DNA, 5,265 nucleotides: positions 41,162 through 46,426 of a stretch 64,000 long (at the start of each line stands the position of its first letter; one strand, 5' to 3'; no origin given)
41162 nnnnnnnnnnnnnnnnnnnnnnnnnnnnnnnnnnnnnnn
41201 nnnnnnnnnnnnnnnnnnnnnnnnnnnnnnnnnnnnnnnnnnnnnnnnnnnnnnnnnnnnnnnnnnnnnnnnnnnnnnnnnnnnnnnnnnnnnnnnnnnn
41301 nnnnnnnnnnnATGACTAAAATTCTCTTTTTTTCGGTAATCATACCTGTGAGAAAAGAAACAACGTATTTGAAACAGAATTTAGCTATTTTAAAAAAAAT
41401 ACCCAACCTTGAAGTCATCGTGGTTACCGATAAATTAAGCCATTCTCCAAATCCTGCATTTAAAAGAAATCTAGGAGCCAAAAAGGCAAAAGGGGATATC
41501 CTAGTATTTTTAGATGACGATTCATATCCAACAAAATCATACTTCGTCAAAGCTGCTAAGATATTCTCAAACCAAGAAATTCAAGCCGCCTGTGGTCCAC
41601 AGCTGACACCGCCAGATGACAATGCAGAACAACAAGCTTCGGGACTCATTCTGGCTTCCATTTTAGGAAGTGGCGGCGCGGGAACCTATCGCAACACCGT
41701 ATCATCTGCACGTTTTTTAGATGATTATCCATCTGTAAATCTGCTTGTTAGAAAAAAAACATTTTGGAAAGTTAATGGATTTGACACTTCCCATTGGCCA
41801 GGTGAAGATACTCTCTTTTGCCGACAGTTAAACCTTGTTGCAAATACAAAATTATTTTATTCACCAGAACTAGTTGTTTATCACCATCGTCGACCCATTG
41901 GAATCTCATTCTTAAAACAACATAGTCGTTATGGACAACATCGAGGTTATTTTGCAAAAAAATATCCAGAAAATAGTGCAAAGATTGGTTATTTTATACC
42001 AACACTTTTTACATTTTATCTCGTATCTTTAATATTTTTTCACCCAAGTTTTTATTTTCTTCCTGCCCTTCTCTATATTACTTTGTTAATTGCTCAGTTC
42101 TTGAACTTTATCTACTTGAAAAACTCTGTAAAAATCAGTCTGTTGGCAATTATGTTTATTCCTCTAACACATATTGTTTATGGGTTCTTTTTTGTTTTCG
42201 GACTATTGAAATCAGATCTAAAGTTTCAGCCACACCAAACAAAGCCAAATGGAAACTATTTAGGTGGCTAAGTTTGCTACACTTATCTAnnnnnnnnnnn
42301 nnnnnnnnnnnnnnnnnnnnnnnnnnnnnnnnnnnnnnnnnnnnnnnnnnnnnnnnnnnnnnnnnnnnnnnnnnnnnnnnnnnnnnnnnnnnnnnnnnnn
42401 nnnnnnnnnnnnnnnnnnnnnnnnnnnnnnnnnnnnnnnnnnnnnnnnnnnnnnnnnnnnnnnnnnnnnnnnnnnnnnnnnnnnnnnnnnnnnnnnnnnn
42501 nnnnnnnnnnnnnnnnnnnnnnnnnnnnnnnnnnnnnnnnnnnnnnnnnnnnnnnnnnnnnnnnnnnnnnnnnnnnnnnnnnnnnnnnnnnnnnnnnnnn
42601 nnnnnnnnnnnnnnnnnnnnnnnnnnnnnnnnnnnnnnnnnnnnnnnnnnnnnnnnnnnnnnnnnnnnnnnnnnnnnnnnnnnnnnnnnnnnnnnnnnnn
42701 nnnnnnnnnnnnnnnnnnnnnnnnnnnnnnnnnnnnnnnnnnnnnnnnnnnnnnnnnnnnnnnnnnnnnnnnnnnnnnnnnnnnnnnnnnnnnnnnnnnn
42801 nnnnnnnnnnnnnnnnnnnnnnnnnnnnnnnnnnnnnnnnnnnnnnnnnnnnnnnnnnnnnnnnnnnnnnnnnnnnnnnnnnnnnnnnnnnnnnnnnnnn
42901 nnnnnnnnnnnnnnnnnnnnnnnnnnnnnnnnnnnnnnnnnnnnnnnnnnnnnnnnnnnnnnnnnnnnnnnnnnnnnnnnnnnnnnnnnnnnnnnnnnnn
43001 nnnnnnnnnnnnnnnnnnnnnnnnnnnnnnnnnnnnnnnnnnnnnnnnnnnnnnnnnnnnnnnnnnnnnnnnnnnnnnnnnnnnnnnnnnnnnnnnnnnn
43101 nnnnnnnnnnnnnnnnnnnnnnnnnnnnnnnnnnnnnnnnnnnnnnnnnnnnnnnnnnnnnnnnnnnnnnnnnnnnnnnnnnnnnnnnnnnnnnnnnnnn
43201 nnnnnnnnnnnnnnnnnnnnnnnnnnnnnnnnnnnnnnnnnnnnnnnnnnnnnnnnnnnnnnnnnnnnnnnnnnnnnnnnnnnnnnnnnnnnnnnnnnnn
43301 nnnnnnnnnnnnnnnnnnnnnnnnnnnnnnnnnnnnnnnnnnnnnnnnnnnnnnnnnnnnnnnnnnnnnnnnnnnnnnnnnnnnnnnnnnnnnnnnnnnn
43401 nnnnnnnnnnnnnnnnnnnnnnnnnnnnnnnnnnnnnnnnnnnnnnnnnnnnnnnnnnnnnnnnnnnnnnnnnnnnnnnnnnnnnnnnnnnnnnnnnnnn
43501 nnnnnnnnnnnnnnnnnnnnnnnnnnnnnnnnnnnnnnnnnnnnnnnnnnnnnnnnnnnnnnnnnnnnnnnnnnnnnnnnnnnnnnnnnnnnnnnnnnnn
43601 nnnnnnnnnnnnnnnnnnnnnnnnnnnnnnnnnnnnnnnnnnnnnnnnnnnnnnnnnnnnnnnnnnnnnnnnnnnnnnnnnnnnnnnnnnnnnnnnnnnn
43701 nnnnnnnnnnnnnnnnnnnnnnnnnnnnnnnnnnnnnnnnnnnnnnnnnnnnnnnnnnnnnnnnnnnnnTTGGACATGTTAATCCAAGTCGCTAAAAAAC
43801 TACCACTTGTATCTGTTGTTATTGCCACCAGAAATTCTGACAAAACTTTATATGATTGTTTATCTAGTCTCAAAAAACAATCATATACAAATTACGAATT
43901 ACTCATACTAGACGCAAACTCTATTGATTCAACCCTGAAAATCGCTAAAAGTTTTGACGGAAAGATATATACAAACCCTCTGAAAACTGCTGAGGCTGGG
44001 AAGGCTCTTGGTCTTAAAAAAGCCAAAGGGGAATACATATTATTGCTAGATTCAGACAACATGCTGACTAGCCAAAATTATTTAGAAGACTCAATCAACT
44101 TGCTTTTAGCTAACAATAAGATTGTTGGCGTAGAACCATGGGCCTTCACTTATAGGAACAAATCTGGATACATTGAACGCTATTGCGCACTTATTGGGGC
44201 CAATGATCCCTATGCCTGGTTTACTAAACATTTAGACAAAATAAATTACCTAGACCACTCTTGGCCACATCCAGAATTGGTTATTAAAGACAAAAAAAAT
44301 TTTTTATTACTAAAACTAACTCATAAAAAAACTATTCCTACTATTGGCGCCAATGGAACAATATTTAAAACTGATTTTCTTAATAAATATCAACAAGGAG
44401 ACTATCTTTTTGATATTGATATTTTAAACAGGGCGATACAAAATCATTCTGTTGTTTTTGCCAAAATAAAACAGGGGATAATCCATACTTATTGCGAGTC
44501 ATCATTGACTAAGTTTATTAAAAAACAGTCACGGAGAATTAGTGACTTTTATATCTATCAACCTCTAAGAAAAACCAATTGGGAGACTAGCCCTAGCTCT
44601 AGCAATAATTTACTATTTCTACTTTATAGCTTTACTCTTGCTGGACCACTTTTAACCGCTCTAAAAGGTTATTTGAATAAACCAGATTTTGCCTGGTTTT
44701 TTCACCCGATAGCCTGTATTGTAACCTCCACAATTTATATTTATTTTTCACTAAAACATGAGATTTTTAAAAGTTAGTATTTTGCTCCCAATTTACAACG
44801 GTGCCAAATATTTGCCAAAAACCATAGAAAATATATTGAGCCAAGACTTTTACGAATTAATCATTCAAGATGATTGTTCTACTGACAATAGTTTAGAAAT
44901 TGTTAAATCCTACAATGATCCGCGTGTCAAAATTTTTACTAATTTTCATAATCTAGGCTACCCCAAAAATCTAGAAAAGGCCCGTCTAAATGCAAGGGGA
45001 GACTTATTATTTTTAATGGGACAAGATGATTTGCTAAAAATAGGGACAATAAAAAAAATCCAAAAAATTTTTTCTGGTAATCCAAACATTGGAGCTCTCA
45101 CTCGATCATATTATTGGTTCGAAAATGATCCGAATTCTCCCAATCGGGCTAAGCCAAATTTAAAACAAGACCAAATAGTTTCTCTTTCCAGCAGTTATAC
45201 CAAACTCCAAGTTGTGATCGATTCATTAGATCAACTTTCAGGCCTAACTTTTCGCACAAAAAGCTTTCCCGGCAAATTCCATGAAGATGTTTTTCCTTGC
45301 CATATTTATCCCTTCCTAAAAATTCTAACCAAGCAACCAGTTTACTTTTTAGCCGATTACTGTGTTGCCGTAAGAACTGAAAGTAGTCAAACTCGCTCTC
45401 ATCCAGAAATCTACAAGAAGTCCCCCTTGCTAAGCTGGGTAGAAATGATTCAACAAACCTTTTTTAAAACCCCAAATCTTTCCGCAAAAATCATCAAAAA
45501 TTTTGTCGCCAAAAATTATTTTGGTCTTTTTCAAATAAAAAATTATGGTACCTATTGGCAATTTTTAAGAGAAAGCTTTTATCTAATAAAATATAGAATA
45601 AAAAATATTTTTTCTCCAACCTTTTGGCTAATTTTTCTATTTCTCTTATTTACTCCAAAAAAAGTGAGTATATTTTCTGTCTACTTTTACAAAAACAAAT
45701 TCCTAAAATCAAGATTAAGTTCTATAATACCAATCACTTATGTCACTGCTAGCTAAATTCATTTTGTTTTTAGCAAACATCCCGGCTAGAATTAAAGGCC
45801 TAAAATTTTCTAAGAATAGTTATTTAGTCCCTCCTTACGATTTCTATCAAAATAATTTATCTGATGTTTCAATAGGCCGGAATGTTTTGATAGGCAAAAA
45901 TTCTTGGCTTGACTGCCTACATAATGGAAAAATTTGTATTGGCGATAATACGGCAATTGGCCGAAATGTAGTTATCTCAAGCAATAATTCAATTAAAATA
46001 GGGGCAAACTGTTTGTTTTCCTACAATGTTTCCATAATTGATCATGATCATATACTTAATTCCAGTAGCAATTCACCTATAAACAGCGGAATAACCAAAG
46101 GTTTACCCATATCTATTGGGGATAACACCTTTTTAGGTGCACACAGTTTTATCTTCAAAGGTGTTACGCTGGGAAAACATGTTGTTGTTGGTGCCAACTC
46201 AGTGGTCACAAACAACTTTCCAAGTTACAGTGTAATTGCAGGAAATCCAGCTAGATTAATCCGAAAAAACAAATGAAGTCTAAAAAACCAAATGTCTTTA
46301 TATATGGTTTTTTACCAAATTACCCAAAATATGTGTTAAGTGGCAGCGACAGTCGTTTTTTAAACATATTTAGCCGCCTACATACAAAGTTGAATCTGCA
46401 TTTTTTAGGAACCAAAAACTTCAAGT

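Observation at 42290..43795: B12-binding radical SAM enzyme with non-canonical Cx4Cx2C cluster spacing embedded in the GT array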

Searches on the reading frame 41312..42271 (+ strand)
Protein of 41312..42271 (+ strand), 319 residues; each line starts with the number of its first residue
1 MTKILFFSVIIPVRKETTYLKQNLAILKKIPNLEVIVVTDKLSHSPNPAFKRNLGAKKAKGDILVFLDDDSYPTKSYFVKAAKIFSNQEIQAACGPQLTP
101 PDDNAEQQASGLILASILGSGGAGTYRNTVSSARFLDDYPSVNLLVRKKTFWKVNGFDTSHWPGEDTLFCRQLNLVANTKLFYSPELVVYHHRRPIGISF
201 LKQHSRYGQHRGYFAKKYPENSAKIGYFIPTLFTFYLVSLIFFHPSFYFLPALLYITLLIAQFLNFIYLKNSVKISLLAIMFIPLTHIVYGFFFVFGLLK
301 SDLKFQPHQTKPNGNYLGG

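Call 9: search_protein_families(library=pfam, proteins=[window:41312-42271:+], max_evalue=0.001)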
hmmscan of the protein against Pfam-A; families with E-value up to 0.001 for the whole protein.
window:41312-42271:+ (319 aa): 3 families
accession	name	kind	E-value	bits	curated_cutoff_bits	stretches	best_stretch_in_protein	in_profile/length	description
PF00535.33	Glycos_transf_2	-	1.1e-09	38.9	23.3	1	52-109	70-127/168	Glycosyl transferase family 2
PF10111.15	Glyco_tranf_2_2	-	3.2e-09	37.1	27.3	1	43-177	64-204/276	Glycosyltransferase like family 2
PF13632.12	Glyco_trans_2_3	-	1.1e-08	35.6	27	1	64-261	2-191/198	Glycosyl transferase family group 2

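Call 34: search_protein_families(library=ncbifam, proteins=[window:41312-42271:+], max_evalue=0.00001)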
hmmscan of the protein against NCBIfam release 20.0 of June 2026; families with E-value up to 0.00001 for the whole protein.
window:41312-42271:+ (319 aa): 5 families
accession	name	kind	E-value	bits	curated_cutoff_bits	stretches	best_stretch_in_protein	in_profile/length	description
TIGR03965.1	mycofact_glyco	equivalog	6.5e-21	74.7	280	1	48-225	142-314/467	mycofactocin biosynthesis glycosyltransferase MftF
TIGR04283.1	glyco_like_mftF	equivalog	1.1e-11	44.8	182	0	48-93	60-105/221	TIGR04283 family arsenosugar biosynthesis glycosyltransferase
NF041875.1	EPS_EpsD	equivalog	4.1e-11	42.8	370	1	47-221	66-237/325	exopolysaccharide biosynthesis glycosyltransferase EpsD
NF038299.1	EPS_HpsN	equivalog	9.7e-07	28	425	0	51-96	72-118/317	hormogonium polysaccharide biosynthesis glycosyltransferase HpsN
NF038302.1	EPS_HpsE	equivalog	3.8e-06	26.1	300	1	49-99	75-125/307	hormogonium polysaccharide biosynthesis glycosyltransferase HpsE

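Call 70: search_solved_structures(query=window:41312-42268:+, max_evalue=0.1)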
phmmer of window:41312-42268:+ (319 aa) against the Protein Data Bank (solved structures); distinct sequences matched with E-value up to 0.1: 2.
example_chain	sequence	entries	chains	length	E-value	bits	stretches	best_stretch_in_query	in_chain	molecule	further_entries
5tze_C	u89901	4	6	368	0.007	18.8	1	21-84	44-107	Glycosyl transferase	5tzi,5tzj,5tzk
5tz8_A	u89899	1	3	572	0.0075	18.7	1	21-84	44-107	Glycosyl transferase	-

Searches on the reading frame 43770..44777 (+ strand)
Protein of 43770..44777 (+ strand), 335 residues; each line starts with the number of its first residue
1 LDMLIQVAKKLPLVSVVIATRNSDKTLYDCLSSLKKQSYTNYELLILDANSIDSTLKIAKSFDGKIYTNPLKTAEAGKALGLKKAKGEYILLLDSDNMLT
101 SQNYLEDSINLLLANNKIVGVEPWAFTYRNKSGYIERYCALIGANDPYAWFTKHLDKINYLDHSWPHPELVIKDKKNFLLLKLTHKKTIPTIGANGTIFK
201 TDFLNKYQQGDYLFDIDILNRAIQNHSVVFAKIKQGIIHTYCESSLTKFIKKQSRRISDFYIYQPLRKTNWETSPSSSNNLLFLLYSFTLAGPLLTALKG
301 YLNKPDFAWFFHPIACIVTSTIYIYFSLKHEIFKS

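Call 9: search_protein_families(library=pfam, proteins=[window:43770-44777:+], max_evalue=0.001)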
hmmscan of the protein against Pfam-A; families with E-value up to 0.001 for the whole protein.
window:43770-44777:+ (335 aa): 3 families
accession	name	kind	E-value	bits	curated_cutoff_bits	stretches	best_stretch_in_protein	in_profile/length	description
PF00535.33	Glycos_transf_2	-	8.6e-19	68.5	23.3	1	15-122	1-114/168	Glycosyl transferase family 2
PF13641.12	Glyco_tranf_2_3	-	7e-08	33.2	27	1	14-256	3-227/230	Glycosyltransferase like family 2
PF10111.15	Glyco_tranf_2_2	-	1e-06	28.9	27.3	1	15-104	1-99/276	Glycosyltransferase like family 2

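Call 34: search_protein_families(library=ncbifam, proteins=[window:43770-44777:+], max_evalue=0.00001)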
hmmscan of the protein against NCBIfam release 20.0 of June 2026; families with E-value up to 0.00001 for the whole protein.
window:43770-44777:+ (335 aa): 14 families
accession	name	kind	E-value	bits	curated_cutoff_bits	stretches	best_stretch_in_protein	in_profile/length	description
NF047683.1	TeichurnBiosyTuaG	equivalog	3.3e-13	49.9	400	1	9-117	3-116/252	teichuronic acid biosynthesis protein TuaG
NF007482.0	PRK10073.1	equivalog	7e-12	45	423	1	10-104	4-103/334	glycosyltransferase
TIGR04283.1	glyco_like_mftF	equivalog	2.3e-10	40.5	182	1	14-120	1-105/221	TIGR04283 family arsenosugar biosynthesis glycosyltransferase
NF053739.1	GlytfEpsEBac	equivalog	1.2e-09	37.6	450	1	12-121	1-118/265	glycosyltransferase EpsE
TIGR03111.1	glyc2_xrt_Gpos1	hypoth_equivalog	2.1e-09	36.7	363.95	1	6-103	43-148/439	TIGR03111 family XrtG-associated glycosyltransferase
NF041875.1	EPS_EpsD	equivalog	2.9e-09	36.8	370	1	14-116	1-108/325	exopolysaccharide biosynthesis glycosyltransferase EpsD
TIGR03937.1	PgaC_IcaA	equivalog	4.9e-09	35.6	422.3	1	8-102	41-141/407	poly-beta-1,6-N-acetyl-D-glucosamine synthase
NF050050.1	ProtGlycPglI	equivalog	5.5e-09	35.8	500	1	12-102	2-99/306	GalNAc(5)-diNAcBac-PP-undecaprenol beta-1,3-glucosyltransferase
NF038299.1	EPS_HpsN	equivalog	6.2e-08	32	425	1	12-121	1-115/317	hormogonium polysaccharide biosynthesis glycosyltransferase HpsN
NF038302.1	EPS_HpsE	equivalog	1.3e-07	30.9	300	1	14-107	3-106/307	hormogonium polysaccharide biosynthesis glycosyltransferase HpsE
NF010496.0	PRK13915.1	equivalog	4.5e-07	29.2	262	1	8-118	27-148/307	glucosyl-3-phosphoglycerate synthase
NF045692.1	OglycostaseCruG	equivalog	1.1e-06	27.9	600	1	9-61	38-90/386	2'-O-glycosyltransferase CruG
TIGR04182.1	glyco_TIGR04182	equivalog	2.4e-06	27.2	325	1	14-102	2-88/293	S-layer glycoprotein N-glycosyltransferase AglJ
TIGR03965.1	mycofact_glyco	equivalog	6.3e-06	25.3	280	1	10-140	72-206/467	mycofactocin biosynthesis glycosyltransferase MftF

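Call 71: search_solved_structures(query=window:43770-44774:+, max_evalue=0.1)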
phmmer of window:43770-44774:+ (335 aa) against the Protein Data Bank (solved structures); distinct sequences matched with E-value up to 0.1: 21.
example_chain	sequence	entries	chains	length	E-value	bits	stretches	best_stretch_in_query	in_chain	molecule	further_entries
2z87_A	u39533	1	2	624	3.2e-10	43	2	8-100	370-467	Chondroitin synthase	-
2z86_A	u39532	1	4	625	3.2e-10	43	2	8-100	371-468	Chondroitin synthase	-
6h1j_A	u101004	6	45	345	1.1e-09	41.2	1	12-118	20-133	Probable ss-1,3-N-acetylglucosaminyltransferase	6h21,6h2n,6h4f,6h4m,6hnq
8vh7_A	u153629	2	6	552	4.8e-09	39.1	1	10-122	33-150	Heparosan synthase B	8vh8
8viw_A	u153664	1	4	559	5e-09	39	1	10-122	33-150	Heparosan synthase B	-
5tze_C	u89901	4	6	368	8.1e-09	38.3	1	15-107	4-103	Glycosyl transferase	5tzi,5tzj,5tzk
5tz8_A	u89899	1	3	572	8.8e-09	38.2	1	15-107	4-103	Glycosyl transferase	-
5hea_A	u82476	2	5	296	1.3e-08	37.7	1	13-121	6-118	Putative glycosyltransferase (GalT1)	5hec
6p61_A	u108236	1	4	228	9.6e-08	34.8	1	9-105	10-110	Glycosyltransferase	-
22ao_A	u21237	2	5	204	7.7e-07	31.9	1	11-103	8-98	GmaR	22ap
3bcv_A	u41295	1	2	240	2.5e-06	30.1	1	11-105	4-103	Putative glycosyltransferase protein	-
9omj_A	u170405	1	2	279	0.00024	23.7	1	14-98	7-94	Glycosyltransferase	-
9omh_A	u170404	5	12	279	0.00024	23.6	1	14-98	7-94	Glycosyltransferase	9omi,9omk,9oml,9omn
9omm_A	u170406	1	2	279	0.00025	23.6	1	14-98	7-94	Glycosyltransferase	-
9jma_A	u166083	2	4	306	0.00091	21.7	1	13-113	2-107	GalNAc(5)-diNAcBac-PP-undecaprenol beta-1,3-glucosyltransferase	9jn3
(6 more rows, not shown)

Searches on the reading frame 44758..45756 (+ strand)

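Call 9: search_protein_families(library=pfam, proteins=[window:44758-45756:+], max_evalue=0.001)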
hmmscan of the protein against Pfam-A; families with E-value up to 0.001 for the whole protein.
window:44758-45756:+ (332 aa): 3 families
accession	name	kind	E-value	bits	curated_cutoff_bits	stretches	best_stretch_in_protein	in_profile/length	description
PF00535.33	Glycos_transf_2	-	3.3e-23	82.9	23.3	1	7-130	1-128/168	Glycosyl transferase family 2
PF13641.12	Glyco_tranf_2_3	-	0.00032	21.2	27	1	6-127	3-131/230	Glycosyltransferase like family 2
PF10111.15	Glyco_tranf_2_2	-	0.00076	19.5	27.3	0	8-105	2-106/276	Glycosyltransferase like family 2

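Call 34: search_protein_families(library=ncbifam, proteins=[window:44758-45756:+], max_evalue=0.00001)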
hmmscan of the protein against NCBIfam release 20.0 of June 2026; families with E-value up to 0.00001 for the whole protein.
window:44758-45756:+ (332 aa): 11 families
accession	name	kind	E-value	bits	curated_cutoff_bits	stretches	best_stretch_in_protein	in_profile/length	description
TIGR03937.1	PgaC_IcaA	equivalog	7.2e-12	45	422.3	1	5-115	46-160/407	poly-beta-1,6-N-acetyl-D-glucosamine synthase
NF053739.1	GlytfEpsEBac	equivalog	1.9e-11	43.4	450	1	5-100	2-102/265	glycosyltransferase EpsE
NF047683.1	TeichurnBiosyTuaG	equivalog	4.6e-11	42.8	400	1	5-103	7-109/252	teichuronic acid biosynthesis protein TuaG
NF050050.1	ProtGlycPglI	equivalog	3.5e-10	39.7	500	1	5-104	3-108/306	GalNAc(5)-diNAcBac-PP-undecaprenol beta-1,3-glucosyltransferase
NF007482.0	PRK10073.1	equivalog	4e-10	39.2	423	1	5-95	7-100/334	glycosyltransferase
TIGR04440.1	glyco_TIGR04440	domain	1.8e-09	37.7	70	1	5-170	1-172/215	TIGR00180 family glycosyltransferase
TIGR03111.1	glyc2_xrt_Gpos1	hypoth_equivalog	1.9e-08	33.5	363.95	1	4-115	49-166/439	TIGR03111 family XrtG-associated glycosyltransferase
TIGR04017.1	WcaA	equivalog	3.1e-08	33.6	495.75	1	6-91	7-96/279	colanic acid biosynthesis glycosyltransferase WcaA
NF007453.0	PRK10018.1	equivalog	4e-08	33.2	382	1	6-91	8-97/280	colanic acid biosynthesis glycosyltransferase WcaA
TIGR04283.1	glyco_like_mftF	equivalog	1.4e-07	31.3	182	1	6-108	1-101/221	TIGR04283 family arsenosugar biosynthesis glycosyltransferase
NF038302.1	EPS_HpsE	equivalog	8.3e-06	25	300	0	5-115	2-121/307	hormogonium polysaccharide biosynthesis glycosyltransferase HpsE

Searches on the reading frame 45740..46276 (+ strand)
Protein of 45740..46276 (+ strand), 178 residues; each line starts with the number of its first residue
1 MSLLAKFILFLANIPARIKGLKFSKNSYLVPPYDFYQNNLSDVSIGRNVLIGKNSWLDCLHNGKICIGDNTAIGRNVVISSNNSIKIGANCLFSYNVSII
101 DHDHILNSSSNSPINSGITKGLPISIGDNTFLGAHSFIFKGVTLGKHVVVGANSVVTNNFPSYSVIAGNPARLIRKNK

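Call 10: search_protein_families(library=pfam, proteins=[window:45740-46276:+], max_evalue=0.001)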
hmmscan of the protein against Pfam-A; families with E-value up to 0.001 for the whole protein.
window:45740-46276:+ (178 aa): 3 families
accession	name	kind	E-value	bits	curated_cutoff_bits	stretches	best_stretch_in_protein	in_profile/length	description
PF14602.12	Hexapep_2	-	1.1e-18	67.1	27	1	123-157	1-33/34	Hexapeptide repeat of succinyl-transferase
PF00132.30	Hexapep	-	1.2e-12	47.4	27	1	124-158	2-36/36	Bacterial transferase hexapeptide (six repeats)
PF25084.1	LbH_EIF2B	-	2.4e-05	24.7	54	0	60-155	17-104/105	EIF2B subunit epsilon LbH domain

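Call 34: search_protein_families(library=ncbifam, proteins=[window:45740-46276:+], max_evalue=0.00001)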
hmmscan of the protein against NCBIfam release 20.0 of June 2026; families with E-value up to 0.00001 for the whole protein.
window:45740-46276:+ (178 aa): 36 families (the best 25 are shown)
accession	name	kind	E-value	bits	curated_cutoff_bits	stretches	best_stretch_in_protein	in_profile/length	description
NF007240.0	PRK09677.1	equivalog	6.7e-31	107.3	243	1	23-176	25-183/192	putative lipopolysaccharide biosynthesis O-acetyl transferase WbbJ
NF007499.0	PRK10092.1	equivalog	4.9e-21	75.3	314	1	79-176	88-182/183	maltose O-acetyltransferase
NF007797.0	PRK10502.1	subfamily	1.5e-20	73.6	192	1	44-176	54-178/183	WcaF family extracellular polysaccharide biosynthesis acetyltransferase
TIGR03570.1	NeuD_NnaD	subfamily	5.9e-18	65.2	160.8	1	65-172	100-202/202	NeuD/PglB/VioB family sugar acetyltransferase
NF058585.1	HptprglPActTf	PfamEq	9.3e-18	64.4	300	1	65-177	56-160/172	heptaprenylglyceryl phosphate O-acetyltransferase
NF038307.1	EPS_acetyl_HpsU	equivalog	5.3e-16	58.7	305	1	43-173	52-174/178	hormogonium polysaccharide biosynthesis acetyltransferase HpsU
NF007076.0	PRK09527.1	equivalog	7e-16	58.2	347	1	51-176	58-184/203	galactoside O-acetyltransferase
TIGR04008.1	WcaF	equivalog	1.3e-15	57.7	326.3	1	40-176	49-177/180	colanic acid biosynthesis acetyltransferase WcaF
NF041874.1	EPS_EpsC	equivalog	1.7e-15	57.1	150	1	125-177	115-167/168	serine O-acetyltransferase EpsC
TIGR03308.1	phn_thr-fam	hypoth_equivalog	1.9e-13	50.8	201.65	1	123-176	108-161/204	phosphonate metabolim protein, transferase hexapeptide repeat family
TIGR03532.1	DapD_Ac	equivalog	4.3e-13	49.4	231.75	1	67-176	95-213/231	2,3,4,5-tetrahydropyridine-2,6-dicarboxylate N-acetyltransferase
NF000311.1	Vat_ABCDEFH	equivalog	1.6e-12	47.4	300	1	29-176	28-163/201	Vat family streptogramin A O-acetyltransferase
NF000147.1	stregram_VatF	exception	7.3e-12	45.2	400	1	29-176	36-173/221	streptogramin A O-acetyltransferase Vat(F)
NF000101.1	stregram_VatA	exception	7.4e-11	42.1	450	1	123-176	118-171/219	streptogramin A O-acetyltransferase Vat(A)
NF000097.1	stregram_VatC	exception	3.5e-10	40.1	425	1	29-175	36-170/212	streptogramin A O-acetyltransferase Vat(C)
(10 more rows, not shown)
